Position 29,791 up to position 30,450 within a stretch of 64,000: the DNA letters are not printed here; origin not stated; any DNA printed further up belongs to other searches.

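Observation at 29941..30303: An AdoMetDC-fold (pyruvoyl) decarboxylase homologue is translationally coupled to mfnB inside the methanofuran gene set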

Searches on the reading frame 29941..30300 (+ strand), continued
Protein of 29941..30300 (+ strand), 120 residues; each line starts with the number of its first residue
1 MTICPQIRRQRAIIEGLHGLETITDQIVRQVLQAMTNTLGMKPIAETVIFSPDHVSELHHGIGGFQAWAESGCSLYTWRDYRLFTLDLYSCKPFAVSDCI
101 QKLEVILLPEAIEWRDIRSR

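Call 35: search_protein_families(library=pfam, proteins=[L004:5116-6465:-, L004:6844-7509:+, L004:7887-9827:+, L004:10001-10354:+, L004:10941-11765:+, L004:11869-12546:+, L004:12543-13616:+, L004:13946-14584:+, L004:14784-15740:+, L004:4478-4975:-], max_evalue=0.001)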
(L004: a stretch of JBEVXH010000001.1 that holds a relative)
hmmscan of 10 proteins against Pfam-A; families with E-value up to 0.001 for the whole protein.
L004:5116-6465:- (449 aa): 2 families
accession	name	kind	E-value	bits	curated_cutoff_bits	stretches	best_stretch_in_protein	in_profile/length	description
PF00355.32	Rieske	-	3e-17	62.8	20.3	1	60-153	1-83/88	Rieske [2Fe-2S] domain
PF00848.25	Ring_hydroxyl_A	-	3.9e-08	33.9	24.9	1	215-414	8-207/208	Ring hydroxylating alpha subunit (catalytic domain)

L004:6844-7509:+ (221 aa): 2 families
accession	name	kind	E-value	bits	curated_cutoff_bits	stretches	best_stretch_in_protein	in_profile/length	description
PF00440.29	TetR_N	-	3e-16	59.4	24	1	19-65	1-47/47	Bacterial regulatory proteins, tetR family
PF16295.10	TetR_C_10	-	0.00028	21.6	28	1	66-195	1-129/132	Tetracyclin repressor-like, C-terminal domain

L004:7887-9827:+ (646 aa): 9 families
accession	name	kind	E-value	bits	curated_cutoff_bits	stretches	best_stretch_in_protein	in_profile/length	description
PF00158.32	Sigma54_activat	-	4.9e-66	222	20.2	1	342-505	5-167/168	Sigma-54 interaction domain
PF14532.12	Sigma54_activ_2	-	1.1e-17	65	25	1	354-510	16-138/138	Sigma-54 interaction domain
PF25601.1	AAA_lid_14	-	2.4e-17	62.9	27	1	513-590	4-83/87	AAA+ ATPase lid domain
PF01590.32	GAF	-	3.7e-12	47.4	22.4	1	74-207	5-133/133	GAF domain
PF02954.25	HTH_8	-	4.7e-08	33.1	22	1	606-640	8-42/42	Bacterial regulatory protein, Fis family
PF07728.20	AAA_5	-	7.4e-06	26.5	22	1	362-480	2-122/139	AAA domain (dynein-related subfamily)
PF07724.20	AAA_2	-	0.00026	21.5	27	1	360-462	4-106/166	AAA domain (Cdc48 subfamily)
PF13384.12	HTH_23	-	0.00056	20.1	24.6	0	608-640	10-41/50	Homeodomain-like domain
PF18024.7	HTH_50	-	0.00097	19.2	27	0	615-642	22-49/50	Helix-turn-helix domain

L004:10001-10354:+ (117 aa): 1 family
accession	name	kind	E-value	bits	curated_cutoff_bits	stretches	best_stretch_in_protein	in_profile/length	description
PF02675.21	AdoMet_dc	-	1.8e-10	41.5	25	1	25-116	17-103/107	S-adenosylmethionine decarboxylase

L004:10941-11765:+ (274 aa): 2 families
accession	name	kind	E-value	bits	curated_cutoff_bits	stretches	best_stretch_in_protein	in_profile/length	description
PF13531.11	SBP_bac_11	-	1.4e-56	192.3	25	1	37-259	1-226/227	Bacterial extracellular solute-binding protein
PF01547.30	SBP_bac_1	-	7.5e-10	39.7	26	1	45-252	4-307/307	Bacterial extracellular solute-binding protein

L004:11869-12546:+ (225 aa): 1 family
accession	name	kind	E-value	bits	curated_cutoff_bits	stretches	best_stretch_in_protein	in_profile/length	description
PF00528.27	BPD_transp_1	-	6.5e-17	62.3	26.4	1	26-213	1-176/184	Binding-protein-dependent transport system inner membrane component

L004:12543-13616:+ (357 aa): 4 families
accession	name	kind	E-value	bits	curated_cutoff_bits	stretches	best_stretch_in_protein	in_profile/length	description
PF00005.33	ABC_tran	-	3.9e-32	112.2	25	1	19-160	4-136/137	ABC transporter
PF03459.23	TOBE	-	6.5e-13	49.1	22.3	1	293-355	1-62/64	TOBE domain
PF13304.12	AAA_21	-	5.4e-06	27.1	27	0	28-54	1-26/304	AAA domain, putative AbiEii toxin, Type IV TA system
PF02463.25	SMC_N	-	3.2e-05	23.9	40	0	24-46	22-44/220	RecF/RecN/SMC N terminal domain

L004:13946-14584:+ (212 aa): 1 family
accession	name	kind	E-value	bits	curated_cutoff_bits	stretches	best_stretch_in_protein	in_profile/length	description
PF02600.21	DsbB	-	6.2e-39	134.2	22.1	1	51-199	2-146/148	Disulfide bond formation protein DsbB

L004:14784-15740:+ (318 aa): 1 family
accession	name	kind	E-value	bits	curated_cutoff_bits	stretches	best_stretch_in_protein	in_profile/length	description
PF00850.24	Hist_deacetyl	-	1.5e-76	258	27.9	1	26-316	1-298/298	Histone deacetylase domain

L004:4478-4975:- (165 aa): 0 families

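Call 41: find_homologous_proteins(query=A2, max_evalue=1e-8)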
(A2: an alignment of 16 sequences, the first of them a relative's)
Query A2 (16 sequences) (123 aa, profile of the alignment): 3745 proteins with E <= 1e-8 among 4846 candidates; the best 120 are listed.
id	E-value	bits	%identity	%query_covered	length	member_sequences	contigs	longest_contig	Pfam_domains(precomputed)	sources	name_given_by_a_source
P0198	4.0e-42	161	42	93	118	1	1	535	PF02675.22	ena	-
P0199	5.4e-42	160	43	94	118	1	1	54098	PF02675.22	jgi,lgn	jgi:S-adenosylmethionine decarboxylase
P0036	7.8e-42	160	100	100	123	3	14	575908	PF02675.22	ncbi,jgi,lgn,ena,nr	ncbi:MAG: S-adenosylmethionine decarboxylase [Candidatus Bathyarchaeia archaeon]|nr:S-adenosylmethio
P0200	1.2e-41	159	38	94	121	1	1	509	PF02675.22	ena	-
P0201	2.5e-41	158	45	96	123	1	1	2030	PF02675.22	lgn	-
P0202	4.1e-41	158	46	90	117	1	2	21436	PF02675.22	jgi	jgi:S-adenosylmethionine decarboxylase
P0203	6.5e-41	157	56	97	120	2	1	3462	PF02675.22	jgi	-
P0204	7.0e-41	157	43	94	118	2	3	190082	PF02675.22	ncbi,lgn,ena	ncbi:MAG: S-adenosylmethionine decarboxylase [Nanoarchaeota archaeon]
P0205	8.2e-41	157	41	98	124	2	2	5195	PF02675.22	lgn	-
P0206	1.2e-40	156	44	94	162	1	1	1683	PF02675.22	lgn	-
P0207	1.9e-40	155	36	94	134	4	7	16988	PF02675.22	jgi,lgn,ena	-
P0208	2.8e-40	155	44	94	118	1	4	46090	PF02675.22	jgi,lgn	-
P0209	3.4e-40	155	38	94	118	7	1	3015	PF02675.22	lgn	-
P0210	3.5e-40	155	60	96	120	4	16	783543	PF02675.22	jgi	jgi:S-adenosylmethionine decarboxylase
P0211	6.2e-40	154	86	100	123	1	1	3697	PF02675.22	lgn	-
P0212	1.2e-39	153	43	94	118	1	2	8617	PF02675.22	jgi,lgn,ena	-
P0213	1.8e-39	152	33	94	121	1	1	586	PF02675.22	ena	-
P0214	1.8e-39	152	44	94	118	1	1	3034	PF02675.22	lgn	-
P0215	1.9e-39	152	35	94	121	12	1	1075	PF02675.22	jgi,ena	-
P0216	2.2e-39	152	35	94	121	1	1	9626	PF02675.22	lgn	-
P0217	2.5e-39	152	37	94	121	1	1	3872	PF02675.22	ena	-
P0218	3.5e-39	151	44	94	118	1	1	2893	PF02675.22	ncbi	-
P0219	3.7e-39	151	39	94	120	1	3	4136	PF02675.22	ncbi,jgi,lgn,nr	ncbi:hypothetical protein FJZ53_06160 [Candidatus Woesearchaeota archaeon]|nr:hypothetical protein [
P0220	3.9e-39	151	36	91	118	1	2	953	PF02675.22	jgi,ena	-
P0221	7.9e-39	150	37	94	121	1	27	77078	PF02675.22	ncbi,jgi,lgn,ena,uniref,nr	ncbi:MAG: hypothetical protein UV48_C0001G0015 [Candidatus Azambacteria bacterium GW2011_GWA2_42_9]|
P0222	8.1e-39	150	40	84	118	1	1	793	PF02675.22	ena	-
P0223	1.1e-38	150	41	94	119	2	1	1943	PF02675.22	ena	-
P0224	1.2e-38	150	31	94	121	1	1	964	PF02675.22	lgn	-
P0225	1.3e-38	150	40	94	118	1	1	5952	PF02675.22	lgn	-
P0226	1.5e-38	149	71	97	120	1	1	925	PF02675.22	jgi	jgi:S-adenosylmethionine decarboxylase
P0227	1.6e-38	149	38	94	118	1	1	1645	PF02675.22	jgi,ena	-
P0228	1.7e-38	149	33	94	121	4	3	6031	PF02675.22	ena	-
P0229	2.0e-38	149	33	94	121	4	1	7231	PF02675.22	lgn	-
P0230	3.0e-38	148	71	97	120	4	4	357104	PF02675.22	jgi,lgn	jgi:S-adenosylmethionine decarboxylase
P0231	4.3e-38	148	77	98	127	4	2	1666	PF02675.22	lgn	-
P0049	5.0e-38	148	36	84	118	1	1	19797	PF02675.22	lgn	-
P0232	5.9e-38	147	37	94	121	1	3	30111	PF02675.22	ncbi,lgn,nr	ncbi:S-adenosylmethionine decarboxylase [Candidatus Azambacteria bacterium]|nr:S-adenosylmethionine 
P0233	6.5e-38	147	68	97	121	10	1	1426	PF02675.22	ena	-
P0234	6.6e-38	147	73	94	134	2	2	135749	PF02675.22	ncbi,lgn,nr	ncbi:MAG: S-adenosylmethionine decarboxylase [Candidatus Bathyarchaeota archaeon]|nr:S-adenosylmethi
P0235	7.6e-38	147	44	94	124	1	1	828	PF02675.22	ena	-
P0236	8.2e-38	147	38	93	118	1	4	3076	PF02675.22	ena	-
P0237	1.0e-37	147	39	93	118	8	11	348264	PF02675.22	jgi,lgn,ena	-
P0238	1.1e-37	147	71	97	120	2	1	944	PF02675.22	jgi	jgi:S-adenosylmethionine decarboxylase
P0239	1.4e-37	146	56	98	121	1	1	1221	PF02675.22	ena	-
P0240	1.4e-37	146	42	94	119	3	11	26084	PF02675.22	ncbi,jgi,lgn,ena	-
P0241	2.0e-37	146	34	94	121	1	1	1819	PF02675.22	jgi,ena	-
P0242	2.2e-37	146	77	98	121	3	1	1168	PF02675.22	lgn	-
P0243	2.3e-37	146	33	90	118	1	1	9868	PF02675.22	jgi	jgi:S-adenosylmethionine/arginine decarboxylase-like enzyme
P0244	2.5e-37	145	36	90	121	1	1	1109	PF02675.22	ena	-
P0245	3.0e-37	145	42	95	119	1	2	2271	PF02675.22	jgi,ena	-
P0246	3.3e-37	145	42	94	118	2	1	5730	PF02675.22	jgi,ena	-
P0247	3.3e-37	145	33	84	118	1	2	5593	PF02675.22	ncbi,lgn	-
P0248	3.4e-37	145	38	94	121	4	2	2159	PF02675.22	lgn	-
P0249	3.7e-37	145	70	97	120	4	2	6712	PF02675.22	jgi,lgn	-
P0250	3.8e-37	145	43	94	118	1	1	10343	PF02675.22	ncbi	-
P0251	4.0e-37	145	71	98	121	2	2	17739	PF02675.22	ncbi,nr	ncbi:S-adenosylmethionine decarboxylase [Candidatus Bathyarchaeota archaeon]|nr:S-adenosylmethionine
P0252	5.0e-37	144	37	93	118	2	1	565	PF02675.22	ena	-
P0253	5.5e-37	144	33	91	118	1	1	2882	PF02675.22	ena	-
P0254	5.7e-37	144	39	92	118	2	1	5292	PF02675.22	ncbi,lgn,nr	ncbi:MAG: S-adenosylmethionine decarboxylase [archaeon]|nr:S-adenosylmethionine decarboxylase [archa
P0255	5.8e-37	144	71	97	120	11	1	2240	PF02675.22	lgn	-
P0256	5.9e-37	144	33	94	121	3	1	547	PF02675.22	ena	-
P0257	6.2e-37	144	35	94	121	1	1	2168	PF02675.22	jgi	-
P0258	6.6e-37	144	35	93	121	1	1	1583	PF02675.22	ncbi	-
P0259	7.0e-37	144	32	93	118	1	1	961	PF02675.22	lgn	-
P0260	8.1e-37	144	47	93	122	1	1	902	PF02675.22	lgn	-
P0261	8.7e-37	144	33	90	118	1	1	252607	PF02675.22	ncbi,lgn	ncbi:MAG: S-adenosylmethionine decarboxylase [Nanoarchaeota archaeon]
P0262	8.8e-37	144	33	84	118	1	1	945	PF02675.22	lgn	-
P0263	8.8e-37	144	65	97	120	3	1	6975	PF02675.22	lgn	-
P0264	8.9e-37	144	30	90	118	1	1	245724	PF02675.22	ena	-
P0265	9.0e-37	144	66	97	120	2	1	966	PF02675.22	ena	-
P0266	9.0e-37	144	35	90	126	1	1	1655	PF02675.22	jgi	jgi:S-adenosylmethionine decarboxylase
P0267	9.8e-37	143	33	90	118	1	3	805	PF02675.22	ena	-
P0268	1.1e-36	143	43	93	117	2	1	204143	PF02675.22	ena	-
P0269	1.1e-36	143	37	90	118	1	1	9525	PF02675.22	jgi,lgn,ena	-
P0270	1.1e-36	143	61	97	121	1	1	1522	PF02675.22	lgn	-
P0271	1.2e-36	143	35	91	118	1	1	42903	PF02675.22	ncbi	-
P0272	1.2e-36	143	69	97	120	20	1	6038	PF02675.22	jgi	jgi:S-adenosylmethionine decarboxylase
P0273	1.5e-36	143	39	94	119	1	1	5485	PF02675.22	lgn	-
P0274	1.5e-36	143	36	90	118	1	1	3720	PF02675.22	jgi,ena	-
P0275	1.6e-36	143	41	94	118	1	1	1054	PF02675.22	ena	-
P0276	1.6e-36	143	33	94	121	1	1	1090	PF02675.22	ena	-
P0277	1.8e-36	143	31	90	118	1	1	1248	PF02675.22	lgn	-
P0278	1.9e-36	143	71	98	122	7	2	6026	PF02675.22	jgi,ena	jgi:S-adenosylmethionine decarboxylase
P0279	1.9e-36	143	33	90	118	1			PF02675.22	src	-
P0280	1.9e-36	143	38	94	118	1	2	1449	PF02675.22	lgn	-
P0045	2.1e-36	142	31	89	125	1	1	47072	PF02675.22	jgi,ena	-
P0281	2.1e-36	142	30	90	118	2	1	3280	PF02675.22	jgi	jgi:S-adenosylmethionine decarboxylase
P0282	2.2e-36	142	35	89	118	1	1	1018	PF02675.22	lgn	-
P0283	2.5e-36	142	39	81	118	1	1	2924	PF02675.22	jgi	jgi:S-adenosylmethionine/arginine decarboxylase-like enzyme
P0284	2.8e-36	142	38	93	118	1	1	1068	PF02675.22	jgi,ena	-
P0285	3.2e-36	142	42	85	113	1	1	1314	PF02675.22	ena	-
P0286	3.4e-36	142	38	84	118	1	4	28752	PF02675.22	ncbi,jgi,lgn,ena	jgi:S-adenosylmethionine decarboxylase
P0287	3.4e-36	142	67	98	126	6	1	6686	PF02675.22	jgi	-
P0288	4.0e-36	142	33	93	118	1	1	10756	PF02675.22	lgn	-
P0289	4.0e-36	142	37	93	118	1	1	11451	PF02675.22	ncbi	-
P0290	4.0e-36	142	35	91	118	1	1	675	PF02675.22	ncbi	-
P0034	4.0e-36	142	43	96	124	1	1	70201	PF02675.22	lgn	-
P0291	4.3e-36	141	36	84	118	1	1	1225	PF02675.22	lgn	-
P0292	4.5e-36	141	69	98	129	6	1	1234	PF02675.22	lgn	-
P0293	4.7e-36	141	67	98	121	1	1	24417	PF02675.22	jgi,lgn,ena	-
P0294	4.7e-36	141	37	90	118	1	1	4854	PF02675.22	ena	-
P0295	5.4e-36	141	42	85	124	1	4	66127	PF02675.22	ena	-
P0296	5.6e-36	141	39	80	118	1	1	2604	PF02675.22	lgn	-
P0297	5.8e-36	141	32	91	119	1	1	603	PF02675.22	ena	-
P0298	6.0e-36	141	32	84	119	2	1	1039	PF02675.22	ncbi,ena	-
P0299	6.0e-36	141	40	97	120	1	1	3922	PF02675.22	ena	-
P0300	6.2e-36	141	37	90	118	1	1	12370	PF02675.22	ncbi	-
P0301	6.3e-36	141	35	85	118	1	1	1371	PF02675.22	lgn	-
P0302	6.9e-36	141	36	85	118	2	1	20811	PF02675.22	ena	-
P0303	6.9e-36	141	38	85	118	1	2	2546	PF02675.22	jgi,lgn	jgi:hypothetical protein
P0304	7.5e-36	141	40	93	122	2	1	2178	PF02675.22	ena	-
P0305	7.8e-36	141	35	91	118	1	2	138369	PF02675.22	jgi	jgi:S-adenosylmethionine/arginine decarboxylase-like enzyme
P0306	9.0e-36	140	33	94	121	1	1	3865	PF02675.22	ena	-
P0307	9.2e-36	140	32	84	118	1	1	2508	PF02675.22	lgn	-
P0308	1.1e-35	140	43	93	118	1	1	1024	PF02675.22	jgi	jgi:S-adenosylmethionine decarboxylase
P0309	1.1e-35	140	35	85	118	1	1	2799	PF02675.22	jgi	jgi:S-adenosylmethionine decarboxylase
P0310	1.2e-35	140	55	97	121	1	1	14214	PF02675.22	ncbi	-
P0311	1.2e-35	140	31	90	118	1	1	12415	PF02675.22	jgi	jgi:hypothetical protein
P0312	1.2e-35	140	37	84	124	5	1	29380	PF02675.22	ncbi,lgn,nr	ncbi:MAG TPA: hypothetical protein DEV81_21965 [Cyanobacteria bacterium UBA11049]|nr:hypothetical pr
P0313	1.4e-35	140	33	84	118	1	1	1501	PF02675.22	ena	-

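Call 42: find_encoding_contigs(protein=P0036, flank=8000, max_places=4)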
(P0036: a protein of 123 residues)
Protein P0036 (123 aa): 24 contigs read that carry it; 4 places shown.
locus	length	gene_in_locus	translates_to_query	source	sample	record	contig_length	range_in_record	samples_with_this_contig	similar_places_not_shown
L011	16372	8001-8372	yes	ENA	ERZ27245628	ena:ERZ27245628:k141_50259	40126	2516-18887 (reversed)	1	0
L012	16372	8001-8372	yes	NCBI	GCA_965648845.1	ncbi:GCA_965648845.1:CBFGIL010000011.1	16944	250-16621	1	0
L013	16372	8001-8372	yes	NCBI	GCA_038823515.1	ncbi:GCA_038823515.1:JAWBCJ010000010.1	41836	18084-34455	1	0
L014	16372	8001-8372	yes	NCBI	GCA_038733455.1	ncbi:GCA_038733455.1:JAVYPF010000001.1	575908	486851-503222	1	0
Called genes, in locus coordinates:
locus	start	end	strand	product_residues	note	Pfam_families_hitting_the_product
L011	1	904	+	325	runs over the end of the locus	-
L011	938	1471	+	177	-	PF00881:Nitroreductase, PF14512:TM1586_NiRdase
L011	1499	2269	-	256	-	PF04055:Radical_SAM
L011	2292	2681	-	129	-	-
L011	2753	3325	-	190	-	PF00857:Isochorismatase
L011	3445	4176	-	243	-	PF00977:His_biosynth, PF05690:ThiG (weak)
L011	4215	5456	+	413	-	PF18301:preATP-grasp_3 (weak), PF02655:ATP-grasp_3, PF02786:CPSase_L_D2 (weak), PF08443:RimK (weak), PF07478:Dala_Dala_lig_C (weak)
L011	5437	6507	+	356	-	PF01968:Hydantoinase_A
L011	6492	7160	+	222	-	PF00696:AA_kinase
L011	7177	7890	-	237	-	PF04476:4HFCP_synth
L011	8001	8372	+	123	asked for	PF02675:AdoMet_dc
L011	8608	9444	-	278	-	PF02517:Rce1-like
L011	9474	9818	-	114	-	PF03819:MazG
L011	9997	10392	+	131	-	-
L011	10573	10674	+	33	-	PF04014:MazE_antitoxin (weak)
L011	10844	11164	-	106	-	-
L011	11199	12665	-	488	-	PF03796:DnaB_C (faint), PF06745:ATPase, PF13481:AAA_25, PF20440:GvpD_bR2 (faint), PF23442:DUF7125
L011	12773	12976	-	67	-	PF01361:Tautomerase, PF14552:Tautomerase_2 (weak)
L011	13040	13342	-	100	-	-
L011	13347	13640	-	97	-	PF01998:DUF131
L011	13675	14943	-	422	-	PF04165:DUF401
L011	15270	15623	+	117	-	-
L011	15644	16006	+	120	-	-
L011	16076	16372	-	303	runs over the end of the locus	PF00656:Peptidase_C14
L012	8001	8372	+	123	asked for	PF02675:AdoMet_dc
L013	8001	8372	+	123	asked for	PF02675:AdoMet_dc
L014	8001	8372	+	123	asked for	PF02675:AdoMet_dc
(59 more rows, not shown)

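Call 43: find_encoding_contigs(protein=P0210, flank=8000, max_places=3)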
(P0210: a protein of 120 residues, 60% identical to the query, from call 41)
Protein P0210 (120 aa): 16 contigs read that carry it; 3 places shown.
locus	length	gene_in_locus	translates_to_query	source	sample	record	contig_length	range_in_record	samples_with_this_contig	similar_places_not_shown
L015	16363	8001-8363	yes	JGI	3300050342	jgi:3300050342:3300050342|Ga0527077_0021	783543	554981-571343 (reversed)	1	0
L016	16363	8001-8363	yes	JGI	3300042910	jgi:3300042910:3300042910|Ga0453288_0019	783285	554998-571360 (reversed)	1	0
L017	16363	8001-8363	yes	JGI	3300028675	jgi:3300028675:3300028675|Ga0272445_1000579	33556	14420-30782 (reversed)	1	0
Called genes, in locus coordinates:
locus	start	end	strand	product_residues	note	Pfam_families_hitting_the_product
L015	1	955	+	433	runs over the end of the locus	PF08665:PglZ (faint), PF01663:Phosphodiest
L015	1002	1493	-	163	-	PF06177:QueT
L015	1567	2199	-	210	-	-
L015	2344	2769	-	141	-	PF01850:PIN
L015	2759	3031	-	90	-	-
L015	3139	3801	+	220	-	PF04289:DUF447_N, PF20766:DUF447_C (weak)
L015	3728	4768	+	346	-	PF00288:GHMP_kinases_N, PF08544:GHMP_kinases_C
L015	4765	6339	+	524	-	PF20123:DUF6513, PF00809:Pterin_bind, PF14251:PterinBD-DUF4346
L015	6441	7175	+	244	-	PF07155:ECF-ribofla_trS (weak)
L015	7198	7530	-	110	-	PF22600:MTPAP-like_central (weak), PF01909:NTP_transf_2, PF18765:Polbeta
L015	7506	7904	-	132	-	PF05168:HEPN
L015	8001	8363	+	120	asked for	PF02675:AdoMet_dc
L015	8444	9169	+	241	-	PF00977:His_biosynth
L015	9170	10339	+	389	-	PF18301:preATP-grasp_3 (weak), PF02655:ATP-grasp_3, PF07478:Dala_Dala_lig_C, PF08443:RimK, PF02786:CPSase_L_D2 (faint)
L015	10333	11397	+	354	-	PF01968:Hydantoinase_A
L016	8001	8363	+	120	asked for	PF02675:AdoMet_dc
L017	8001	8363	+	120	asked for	PF02675:AdoMet_dc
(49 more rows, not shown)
